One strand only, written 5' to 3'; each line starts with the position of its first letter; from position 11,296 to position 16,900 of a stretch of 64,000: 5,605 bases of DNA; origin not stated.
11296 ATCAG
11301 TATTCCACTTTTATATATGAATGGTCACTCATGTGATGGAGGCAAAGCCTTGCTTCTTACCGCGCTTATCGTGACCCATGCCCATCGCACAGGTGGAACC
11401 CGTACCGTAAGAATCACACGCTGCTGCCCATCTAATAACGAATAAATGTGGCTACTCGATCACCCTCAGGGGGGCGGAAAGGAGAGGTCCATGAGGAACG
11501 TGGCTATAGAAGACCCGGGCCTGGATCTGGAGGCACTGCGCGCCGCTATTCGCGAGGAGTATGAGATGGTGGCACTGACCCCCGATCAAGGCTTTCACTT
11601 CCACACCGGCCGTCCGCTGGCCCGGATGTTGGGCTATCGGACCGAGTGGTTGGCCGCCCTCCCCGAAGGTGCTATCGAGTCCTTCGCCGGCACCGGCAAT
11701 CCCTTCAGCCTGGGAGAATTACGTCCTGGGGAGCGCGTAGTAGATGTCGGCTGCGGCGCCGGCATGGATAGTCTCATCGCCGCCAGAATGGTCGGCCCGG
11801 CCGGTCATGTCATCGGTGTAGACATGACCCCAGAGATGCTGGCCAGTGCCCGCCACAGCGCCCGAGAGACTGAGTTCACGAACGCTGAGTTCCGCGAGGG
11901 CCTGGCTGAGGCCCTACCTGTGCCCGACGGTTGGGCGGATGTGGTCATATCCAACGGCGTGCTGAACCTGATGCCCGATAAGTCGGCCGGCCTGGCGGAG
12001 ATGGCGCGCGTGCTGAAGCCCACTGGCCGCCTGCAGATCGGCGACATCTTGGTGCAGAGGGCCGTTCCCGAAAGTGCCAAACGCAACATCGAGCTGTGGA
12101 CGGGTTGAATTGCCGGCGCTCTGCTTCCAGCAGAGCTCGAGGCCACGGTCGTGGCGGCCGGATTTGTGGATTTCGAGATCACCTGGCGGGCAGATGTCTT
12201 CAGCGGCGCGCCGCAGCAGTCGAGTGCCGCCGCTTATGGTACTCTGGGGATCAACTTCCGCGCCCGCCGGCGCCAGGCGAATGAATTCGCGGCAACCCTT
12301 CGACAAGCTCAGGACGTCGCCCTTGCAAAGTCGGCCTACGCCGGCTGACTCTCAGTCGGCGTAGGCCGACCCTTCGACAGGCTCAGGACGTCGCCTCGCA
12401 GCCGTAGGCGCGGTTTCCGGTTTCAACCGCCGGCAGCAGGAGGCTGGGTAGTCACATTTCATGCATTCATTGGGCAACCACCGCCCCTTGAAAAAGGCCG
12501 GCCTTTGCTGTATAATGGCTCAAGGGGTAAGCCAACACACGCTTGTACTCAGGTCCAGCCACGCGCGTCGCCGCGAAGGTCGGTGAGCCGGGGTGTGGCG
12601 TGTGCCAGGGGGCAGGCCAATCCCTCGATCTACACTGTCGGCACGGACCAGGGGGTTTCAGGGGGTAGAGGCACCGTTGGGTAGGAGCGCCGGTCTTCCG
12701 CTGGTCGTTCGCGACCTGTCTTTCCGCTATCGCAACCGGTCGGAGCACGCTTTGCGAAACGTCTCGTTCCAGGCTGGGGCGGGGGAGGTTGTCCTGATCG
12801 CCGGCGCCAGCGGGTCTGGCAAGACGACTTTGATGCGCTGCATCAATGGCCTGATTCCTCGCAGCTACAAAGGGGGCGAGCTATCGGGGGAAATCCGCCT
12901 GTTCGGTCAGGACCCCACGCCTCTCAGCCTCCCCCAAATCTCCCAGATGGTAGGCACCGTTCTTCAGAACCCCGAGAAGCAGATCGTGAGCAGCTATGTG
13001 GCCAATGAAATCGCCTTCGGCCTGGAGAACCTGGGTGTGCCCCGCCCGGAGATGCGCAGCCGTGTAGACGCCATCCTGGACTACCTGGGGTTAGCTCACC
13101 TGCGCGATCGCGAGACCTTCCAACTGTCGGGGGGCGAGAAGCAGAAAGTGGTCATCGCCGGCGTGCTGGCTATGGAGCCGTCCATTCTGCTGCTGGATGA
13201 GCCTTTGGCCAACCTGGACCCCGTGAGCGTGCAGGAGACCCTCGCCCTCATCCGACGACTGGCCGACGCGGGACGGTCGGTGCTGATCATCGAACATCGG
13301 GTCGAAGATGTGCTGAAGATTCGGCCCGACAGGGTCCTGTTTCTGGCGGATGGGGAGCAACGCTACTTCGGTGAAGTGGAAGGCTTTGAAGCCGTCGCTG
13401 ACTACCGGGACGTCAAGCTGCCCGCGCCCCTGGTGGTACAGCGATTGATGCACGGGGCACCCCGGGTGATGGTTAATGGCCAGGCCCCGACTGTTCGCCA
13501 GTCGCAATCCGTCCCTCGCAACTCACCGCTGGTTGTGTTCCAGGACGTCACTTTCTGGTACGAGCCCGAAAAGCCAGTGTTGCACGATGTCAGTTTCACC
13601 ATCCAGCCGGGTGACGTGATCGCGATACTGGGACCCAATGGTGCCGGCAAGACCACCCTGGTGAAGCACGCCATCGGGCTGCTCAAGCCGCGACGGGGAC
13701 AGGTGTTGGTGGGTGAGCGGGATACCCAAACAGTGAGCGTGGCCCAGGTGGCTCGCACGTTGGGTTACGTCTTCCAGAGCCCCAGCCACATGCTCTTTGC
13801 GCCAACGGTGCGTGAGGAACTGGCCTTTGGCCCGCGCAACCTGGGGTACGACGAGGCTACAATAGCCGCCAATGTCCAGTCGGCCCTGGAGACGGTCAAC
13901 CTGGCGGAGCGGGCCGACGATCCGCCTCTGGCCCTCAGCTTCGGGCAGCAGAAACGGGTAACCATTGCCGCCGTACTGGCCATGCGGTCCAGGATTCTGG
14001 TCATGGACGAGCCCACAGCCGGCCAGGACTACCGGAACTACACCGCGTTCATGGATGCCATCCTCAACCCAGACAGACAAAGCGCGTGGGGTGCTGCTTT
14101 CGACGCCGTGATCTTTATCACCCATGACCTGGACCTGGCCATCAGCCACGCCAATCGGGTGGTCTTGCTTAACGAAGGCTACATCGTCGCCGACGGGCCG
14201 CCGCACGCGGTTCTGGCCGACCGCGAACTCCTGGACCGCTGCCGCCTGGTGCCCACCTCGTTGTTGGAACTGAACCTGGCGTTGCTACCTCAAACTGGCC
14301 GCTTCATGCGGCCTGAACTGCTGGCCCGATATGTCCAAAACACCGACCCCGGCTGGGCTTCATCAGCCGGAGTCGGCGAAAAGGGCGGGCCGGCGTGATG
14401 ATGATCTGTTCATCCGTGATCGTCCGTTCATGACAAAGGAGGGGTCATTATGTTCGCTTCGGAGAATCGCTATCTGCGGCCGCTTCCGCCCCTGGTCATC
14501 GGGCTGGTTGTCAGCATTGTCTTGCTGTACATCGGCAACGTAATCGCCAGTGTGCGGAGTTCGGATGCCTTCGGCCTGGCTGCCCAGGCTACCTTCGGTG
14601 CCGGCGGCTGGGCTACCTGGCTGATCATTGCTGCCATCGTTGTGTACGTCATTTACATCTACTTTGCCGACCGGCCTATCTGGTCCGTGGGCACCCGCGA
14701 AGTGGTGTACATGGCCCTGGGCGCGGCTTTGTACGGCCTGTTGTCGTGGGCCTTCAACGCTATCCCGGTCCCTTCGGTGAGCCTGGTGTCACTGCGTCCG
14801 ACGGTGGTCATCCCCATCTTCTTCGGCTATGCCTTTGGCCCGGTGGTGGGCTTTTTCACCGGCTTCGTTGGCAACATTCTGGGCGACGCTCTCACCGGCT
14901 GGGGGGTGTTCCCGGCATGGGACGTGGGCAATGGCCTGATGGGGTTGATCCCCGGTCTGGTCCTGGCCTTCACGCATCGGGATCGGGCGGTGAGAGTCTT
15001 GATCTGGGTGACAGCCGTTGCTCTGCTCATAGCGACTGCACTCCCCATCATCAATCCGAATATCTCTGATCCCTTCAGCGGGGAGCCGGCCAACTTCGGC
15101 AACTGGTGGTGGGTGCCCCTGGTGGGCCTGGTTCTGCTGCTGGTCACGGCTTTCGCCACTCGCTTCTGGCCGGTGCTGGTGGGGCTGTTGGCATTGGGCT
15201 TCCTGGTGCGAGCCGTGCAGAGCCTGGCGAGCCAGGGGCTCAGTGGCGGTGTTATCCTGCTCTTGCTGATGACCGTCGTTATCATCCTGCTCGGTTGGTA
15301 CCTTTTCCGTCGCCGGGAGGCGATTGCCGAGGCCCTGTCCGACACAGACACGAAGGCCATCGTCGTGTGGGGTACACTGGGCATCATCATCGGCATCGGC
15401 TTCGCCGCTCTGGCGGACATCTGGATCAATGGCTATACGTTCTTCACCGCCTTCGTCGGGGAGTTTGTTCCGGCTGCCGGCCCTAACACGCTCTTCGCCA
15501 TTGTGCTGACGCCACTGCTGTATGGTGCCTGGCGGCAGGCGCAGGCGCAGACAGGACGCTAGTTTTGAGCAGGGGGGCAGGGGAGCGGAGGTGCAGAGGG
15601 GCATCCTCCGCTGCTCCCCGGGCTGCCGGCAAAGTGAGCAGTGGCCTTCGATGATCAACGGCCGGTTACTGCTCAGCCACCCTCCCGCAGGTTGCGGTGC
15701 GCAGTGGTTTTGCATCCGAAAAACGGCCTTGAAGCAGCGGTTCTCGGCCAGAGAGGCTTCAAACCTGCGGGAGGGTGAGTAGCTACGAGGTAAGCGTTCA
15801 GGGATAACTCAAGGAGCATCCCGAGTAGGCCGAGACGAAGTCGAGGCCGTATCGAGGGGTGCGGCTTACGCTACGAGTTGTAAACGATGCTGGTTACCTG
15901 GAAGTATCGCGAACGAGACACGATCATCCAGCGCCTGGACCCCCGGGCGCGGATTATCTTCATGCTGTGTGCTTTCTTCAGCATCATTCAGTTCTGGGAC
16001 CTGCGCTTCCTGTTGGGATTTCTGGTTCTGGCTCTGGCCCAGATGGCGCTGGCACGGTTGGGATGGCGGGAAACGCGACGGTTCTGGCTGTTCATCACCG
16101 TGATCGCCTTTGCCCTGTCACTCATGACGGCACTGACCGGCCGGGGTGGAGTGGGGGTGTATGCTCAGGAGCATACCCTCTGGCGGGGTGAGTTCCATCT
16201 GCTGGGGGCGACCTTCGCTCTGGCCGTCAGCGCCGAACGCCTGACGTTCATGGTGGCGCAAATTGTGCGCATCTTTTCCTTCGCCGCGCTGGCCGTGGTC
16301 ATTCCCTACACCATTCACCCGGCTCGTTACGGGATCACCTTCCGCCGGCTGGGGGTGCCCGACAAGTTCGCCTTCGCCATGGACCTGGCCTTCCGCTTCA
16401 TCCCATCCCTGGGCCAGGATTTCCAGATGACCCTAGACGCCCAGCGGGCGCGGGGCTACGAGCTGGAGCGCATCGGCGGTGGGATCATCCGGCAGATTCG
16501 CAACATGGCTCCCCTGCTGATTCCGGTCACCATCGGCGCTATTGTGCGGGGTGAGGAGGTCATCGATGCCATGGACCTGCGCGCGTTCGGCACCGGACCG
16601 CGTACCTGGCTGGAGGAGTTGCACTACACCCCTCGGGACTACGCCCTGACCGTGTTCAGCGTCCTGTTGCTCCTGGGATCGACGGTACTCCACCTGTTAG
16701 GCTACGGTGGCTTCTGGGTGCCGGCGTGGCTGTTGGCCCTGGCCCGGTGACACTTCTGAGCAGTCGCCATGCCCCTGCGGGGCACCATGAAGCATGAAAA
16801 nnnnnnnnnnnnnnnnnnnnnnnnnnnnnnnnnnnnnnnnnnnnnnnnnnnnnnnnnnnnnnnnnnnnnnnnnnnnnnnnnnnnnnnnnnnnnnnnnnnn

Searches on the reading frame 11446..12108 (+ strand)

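Call 20: search_protein_families(library=pfam, proteins=[window:11446-12108:+], max_evalue=0.00001)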
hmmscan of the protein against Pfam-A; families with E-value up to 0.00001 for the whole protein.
window:11446-12108:+ (220 aa): 8 families
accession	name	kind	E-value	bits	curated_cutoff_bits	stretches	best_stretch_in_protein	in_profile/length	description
PF13847.12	Methyltransf_31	-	9.5e-32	110.1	27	1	93-214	2-125/145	Methyltransferase domain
PF13649.12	Methyltransf_25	-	1.3e-22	80.7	27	1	98-194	1-97/97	Methyltransferase domain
PF08241.18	Methyltransf_11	-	1.6e-21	77.2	21.2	1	99-196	1-93/95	Methyltransferase domain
PF01209.24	Ubie_methyltran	-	1.4e-17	64.2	20.1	1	93-198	46-151/233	ubiE/COQ5 methyltransferase family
PF08242.18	Methyltransf_12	-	6.1e-14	53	30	1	99-196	1-98/98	Methyltransferase domain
PF13489.12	Methyltransf_23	-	4e-11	43.4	27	1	90-213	18-131/164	Methyltransferase domain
PF01135.25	PCMT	-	6.6e-10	39.5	20.3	1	91-152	70-131/210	Protein-L-isoaspartate(D-aspartate) O-methyltransferase (PCMT)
PF06325.19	PrmA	-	2.7e-07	30.8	22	1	92-205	159-265/296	Ribosomal protein L11 methyltransferase (PrmA)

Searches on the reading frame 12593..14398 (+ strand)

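Call 20: search_protein_families(library=pfam, proteins=[window:12593-14398:+], max_evalue=0.00001)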
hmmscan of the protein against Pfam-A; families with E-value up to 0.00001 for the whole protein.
window:12593-14398:+ (601 aa): 11 families
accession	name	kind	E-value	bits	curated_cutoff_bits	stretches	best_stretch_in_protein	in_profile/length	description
PF00005.33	ABC_tran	-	6.5e-61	205.4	25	2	330-476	1-137/137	ABC transporter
PF13304.12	AAA_21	-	1.2e-11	45.7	27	0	68-87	3-22/304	AAA domain, putative AbiEii toxin, Type IV TA system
PF13191.12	AAA_16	-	1.5e-10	42.3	32.6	0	60-222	20-158/167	AAA ATPase domain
PF02463.25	SMC_N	-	1.4e-09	38.2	40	0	342-490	26-183/220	RecF/RecN/SMC N terminal domain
PF13555.12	AAA_29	-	4.2e-09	36.5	27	0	331-367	13-49/61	P-loop containing region of AAA domain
PF13476.12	AAA_23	-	1.7e-08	35.8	27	0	64-85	19-40/201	AAA domain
PF25199.1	nSTAND_NTPase5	-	4.4e-07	30.3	34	0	60-82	37-59/145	Novel STAND NTPase 5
PF13401.12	AAA_22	-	3.5e-06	27.8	27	0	342-394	7-58/130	AAA domain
PF02367.23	TsaE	-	5.3e-06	26.8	26.6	0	336-363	17-44/128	Threonylcarbamoyl adenosine biosynthesis protein TsaE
PF05729.18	NACHT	-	5.8e-06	26.7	26.7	0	66-84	2-20/167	NACHT domain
PF01078.27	Mg_chelatase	-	9.3e-06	25.6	20.3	0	52-91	10-49/207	Magnesium chelatase, subunit ChlI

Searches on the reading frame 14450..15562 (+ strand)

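Call 21: search_protein_families(library=pfam, proteins=[window:14450-15562:+], max_evalue=0.00001)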
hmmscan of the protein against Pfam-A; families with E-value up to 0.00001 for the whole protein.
window:14450-15562:+ (370 aa): 1 family
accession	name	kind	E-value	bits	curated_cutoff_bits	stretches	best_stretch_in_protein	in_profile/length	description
PF07155.17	ECF-ribofla_trS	-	2.1e-18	67.4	26.7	1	82-188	4-113/172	ECF-type riboflavin transporter, S component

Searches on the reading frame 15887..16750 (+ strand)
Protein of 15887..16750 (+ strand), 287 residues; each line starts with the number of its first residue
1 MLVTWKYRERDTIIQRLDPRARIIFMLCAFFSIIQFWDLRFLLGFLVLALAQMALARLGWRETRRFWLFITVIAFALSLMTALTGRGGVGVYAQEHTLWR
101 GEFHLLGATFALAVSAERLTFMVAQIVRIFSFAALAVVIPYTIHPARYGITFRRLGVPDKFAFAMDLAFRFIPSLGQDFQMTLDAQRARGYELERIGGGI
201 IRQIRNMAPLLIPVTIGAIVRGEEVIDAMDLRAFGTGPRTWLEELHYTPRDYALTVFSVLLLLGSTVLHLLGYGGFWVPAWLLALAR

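Call 21: search_protein_families(library=pfam, proteins=[window:15887-16750:+], max_evalue=0.00001)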
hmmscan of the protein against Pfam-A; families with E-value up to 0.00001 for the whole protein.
window:15887-16750:+ (287 aa): 1 family
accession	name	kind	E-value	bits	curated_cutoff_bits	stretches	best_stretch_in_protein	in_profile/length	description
PF02361.21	CbiQ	-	3.7e-19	69.7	25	1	13-236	4-210/216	Cobalt transport protein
